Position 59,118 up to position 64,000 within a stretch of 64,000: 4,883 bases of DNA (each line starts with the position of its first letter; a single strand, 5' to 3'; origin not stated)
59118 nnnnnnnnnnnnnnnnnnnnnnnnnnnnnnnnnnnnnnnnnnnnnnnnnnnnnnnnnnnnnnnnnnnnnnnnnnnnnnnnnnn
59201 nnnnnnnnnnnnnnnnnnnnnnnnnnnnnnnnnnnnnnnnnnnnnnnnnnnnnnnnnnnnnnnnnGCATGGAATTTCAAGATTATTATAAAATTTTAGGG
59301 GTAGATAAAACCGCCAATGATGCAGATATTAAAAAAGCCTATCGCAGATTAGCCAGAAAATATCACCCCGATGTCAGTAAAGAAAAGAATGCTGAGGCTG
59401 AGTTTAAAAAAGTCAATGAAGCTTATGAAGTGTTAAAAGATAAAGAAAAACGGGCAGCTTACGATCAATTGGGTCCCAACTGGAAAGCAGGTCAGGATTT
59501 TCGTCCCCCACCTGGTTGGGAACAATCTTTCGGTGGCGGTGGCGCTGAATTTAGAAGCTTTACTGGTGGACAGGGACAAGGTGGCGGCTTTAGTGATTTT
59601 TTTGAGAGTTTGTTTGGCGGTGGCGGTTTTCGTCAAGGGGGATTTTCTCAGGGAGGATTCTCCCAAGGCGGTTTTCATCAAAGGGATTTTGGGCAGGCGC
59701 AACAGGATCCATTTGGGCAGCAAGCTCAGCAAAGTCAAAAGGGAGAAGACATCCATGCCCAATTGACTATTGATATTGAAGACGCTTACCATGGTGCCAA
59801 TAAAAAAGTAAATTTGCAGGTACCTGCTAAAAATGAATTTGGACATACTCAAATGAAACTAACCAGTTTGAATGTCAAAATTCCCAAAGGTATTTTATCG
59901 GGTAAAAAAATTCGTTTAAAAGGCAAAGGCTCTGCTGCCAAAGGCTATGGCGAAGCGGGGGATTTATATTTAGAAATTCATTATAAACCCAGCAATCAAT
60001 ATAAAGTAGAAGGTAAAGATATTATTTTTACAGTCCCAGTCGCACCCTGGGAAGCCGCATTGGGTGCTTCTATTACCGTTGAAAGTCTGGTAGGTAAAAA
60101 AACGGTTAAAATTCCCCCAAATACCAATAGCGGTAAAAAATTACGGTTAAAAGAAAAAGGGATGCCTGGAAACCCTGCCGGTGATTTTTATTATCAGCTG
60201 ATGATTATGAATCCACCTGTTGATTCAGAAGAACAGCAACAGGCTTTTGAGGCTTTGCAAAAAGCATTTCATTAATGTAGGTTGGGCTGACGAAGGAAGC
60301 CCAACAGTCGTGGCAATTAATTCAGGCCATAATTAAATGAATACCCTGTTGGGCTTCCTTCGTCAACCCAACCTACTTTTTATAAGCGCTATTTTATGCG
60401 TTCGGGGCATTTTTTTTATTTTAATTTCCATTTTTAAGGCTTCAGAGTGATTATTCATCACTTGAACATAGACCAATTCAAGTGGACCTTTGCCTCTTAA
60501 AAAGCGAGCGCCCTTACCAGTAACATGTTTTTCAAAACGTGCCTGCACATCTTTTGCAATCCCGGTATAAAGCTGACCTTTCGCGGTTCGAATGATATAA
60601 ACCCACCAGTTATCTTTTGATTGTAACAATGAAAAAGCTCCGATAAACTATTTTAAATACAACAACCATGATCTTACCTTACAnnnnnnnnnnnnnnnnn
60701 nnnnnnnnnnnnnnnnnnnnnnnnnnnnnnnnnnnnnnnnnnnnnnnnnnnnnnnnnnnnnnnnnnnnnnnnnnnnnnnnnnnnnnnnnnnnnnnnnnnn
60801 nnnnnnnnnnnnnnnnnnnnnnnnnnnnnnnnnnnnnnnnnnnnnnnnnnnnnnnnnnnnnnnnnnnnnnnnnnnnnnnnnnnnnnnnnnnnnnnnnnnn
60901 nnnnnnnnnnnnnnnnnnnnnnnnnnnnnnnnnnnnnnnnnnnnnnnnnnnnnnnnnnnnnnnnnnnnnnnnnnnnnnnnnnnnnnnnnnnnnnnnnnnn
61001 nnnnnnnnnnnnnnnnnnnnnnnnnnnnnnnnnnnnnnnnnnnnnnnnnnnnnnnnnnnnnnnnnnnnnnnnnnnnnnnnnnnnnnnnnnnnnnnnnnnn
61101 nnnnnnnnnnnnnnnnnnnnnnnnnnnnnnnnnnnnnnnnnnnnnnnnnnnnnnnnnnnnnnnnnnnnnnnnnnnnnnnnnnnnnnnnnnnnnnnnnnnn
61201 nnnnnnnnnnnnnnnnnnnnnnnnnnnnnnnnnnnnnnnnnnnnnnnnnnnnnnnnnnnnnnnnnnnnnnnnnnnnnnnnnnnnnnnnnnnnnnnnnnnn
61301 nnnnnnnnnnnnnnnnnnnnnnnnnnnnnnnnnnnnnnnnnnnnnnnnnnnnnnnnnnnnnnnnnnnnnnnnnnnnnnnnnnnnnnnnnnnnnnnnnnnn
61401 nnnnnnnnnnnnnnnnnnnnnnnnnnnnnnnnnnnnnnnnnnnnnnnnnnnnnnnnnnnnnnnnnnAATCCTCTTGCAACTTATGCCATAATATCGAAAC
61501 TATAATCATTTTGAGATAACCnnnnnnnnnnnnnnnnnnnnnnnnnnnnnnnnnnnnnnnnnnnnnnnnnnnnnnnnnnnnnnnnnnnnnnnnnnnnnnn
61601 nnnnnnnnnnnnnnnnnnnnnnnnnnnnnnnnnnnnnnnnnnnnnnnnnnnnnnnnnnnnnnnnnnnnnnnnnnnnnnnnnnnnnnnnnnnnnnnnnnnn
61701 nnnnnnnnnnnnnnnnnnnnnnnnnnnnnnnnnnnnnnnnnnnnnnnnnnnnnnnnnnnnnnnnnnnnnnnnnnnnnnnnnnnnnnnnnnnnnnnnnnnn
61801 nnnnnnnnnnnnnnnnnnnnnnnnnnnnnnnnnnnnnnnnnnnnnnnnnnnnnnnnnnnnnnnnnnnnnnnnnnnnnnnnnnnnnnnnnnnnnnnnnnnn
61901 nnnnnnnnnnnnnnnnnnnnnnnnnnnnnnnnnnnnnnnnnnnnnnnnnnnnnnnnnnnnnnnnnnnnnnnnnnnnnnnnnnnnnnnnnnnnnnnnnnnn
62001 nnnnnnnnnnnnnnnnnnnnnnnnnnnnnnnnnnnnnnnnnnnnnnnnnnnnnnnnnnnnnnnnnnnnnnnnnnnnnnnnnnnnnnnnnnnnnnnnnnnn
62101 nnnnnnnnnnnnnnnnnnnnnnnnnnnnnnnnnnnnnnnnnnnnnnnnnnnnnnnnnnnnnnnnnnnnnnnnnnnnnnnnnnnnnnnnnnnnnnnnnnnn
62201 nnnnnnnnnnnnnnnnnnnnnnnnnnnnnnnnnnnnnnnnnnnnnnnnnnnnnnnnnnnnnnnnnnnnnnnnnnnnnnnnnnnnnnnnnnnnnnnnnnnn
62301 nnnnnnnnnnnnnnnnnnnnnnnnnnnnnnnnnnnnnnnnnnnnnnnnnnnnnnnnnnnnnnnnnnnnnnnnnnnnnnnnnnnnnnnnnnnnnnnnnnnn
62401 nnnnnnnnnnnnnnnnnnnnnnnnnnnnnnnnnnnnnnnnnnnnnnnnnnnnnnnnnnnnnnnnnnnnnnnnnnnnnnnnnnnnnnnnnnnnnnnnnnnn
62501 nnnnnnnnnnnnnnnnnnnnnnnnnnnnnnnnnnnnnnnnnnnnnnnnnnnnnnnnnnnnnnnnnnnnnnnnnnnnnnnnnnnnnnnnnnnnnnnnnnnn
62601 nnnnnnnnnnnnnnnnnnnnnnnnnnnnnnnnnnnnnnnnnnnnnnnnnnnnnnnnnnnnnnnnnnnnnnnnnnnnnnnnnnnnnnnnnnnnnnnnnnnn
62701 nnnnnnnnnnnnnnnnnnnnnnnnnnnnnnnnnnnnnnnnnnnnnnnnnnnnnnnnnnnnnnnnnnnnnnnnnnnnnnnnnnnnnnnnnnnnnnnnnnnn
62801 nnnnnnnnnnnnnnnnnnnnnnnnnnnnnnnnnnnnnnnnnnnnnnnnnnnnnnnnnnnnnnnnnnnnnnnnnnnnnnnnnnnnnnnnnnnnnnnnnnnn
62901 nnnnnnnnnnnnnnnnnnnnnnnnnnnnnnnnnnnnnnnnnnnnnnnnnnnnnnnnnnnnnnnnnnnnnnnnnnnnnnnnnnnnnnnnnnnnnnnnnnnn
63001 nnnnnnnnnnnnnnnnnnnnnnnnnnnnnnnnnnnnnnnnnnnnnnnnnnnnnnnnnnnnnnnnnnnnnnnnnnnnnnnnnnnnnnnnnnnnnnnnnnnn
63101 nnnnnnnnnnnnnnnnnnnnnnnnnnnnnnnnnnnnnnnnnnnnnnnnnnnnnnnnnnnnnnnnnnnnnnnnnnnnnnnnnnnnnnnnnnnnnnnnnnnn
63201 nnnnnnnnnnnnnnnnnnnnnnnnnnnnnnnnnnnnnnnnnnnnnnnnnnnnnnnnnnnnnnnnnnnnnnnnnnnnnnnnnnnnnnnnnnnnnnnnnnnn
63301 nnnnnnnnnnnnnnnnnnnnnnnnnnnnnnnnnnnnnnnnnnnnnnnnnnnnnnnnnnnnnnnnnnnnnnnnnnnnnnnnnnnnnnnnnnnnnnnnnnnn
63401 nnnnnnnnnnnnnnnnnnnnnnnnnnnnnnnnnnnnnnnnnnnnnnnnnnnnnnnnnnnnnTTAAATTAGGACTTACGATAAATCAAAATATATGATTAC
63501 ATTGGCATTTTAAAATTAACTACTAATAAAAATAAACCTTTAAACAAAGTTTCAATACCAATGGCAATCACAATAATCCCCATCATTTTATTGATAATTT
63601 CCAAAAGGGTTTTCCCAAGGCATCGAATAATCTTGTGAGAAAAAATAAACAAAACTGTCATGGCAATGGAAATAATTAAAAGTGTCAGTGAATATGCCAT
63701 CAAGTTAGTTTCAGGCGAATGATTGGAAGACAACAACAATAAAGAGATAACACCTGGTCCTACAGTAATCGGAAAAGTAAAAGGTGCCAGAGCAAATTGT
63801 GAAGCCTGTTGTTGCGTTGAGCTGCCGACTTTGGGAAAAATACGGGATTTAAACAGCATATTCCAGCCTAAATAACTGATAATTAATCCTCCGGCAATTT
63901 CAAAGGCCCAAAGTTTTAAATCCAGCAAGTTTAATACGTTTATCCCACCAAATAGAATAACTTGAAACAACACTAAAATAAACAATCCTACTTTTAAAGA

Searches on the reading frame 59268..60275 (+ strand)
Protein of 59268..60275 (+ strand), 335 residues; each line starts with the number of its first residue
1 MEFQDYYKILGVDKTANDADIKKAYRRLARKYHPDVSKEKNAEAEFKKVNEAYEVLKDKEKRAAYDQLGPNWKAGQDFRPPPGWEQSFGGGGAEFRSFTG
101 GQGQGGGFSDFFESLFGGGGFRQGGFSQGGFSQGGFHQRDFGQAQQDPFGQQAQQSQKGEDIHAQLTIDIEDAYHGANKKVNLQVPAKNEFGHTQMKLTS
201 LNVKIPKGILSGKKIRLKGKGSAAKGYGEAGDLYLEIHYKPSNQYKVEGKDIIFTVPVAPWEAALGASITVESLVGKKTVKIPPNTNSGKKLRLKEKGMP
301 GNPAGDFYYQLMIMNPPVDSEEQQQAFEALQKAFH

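Call 44: find_encoding_contigs(protein=window:59268-60275:+, flank=10000, max_places=5)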
Protein window:59268-60275:+ (335 aa): 1 contig read that carries it; 1 place shown.
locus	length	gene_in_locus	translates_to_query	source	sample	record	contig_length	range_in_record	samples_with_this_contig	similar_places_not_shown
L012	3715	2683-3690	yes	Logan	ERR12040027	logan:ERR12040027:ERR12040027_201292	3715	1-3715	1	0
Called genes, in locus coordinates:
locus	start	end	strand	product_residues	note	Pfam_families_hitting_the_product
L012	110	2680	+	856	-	PF02861:Clp_N, PF23569:NBD_SMAX1, PF00004:AAA, PF17871:AAA_lid_9, PF00004:AAA, PF07724:AAA_2, PF07728:AAA_5, PF10431:ClpB_D2-small, +7 more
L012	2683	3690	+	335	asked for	PF00226:DnaJ, PF01556:DnaJ_C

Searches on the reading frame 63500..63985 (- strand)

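Call 57: search_protein_families(library=pfam, proteins=[window:63500-63985:-], max_evalue=0.00001)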
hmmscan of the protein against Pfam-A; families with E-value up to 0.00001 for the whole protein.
window:63500-63985:- (162 aa): 1 family
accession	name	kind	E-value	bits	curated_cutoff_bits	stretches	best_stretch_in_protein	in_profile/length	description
PF01914.23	MarC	-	2.2e-21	76.7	23.9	1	4-151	48-199/203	MarC family integral membrane protein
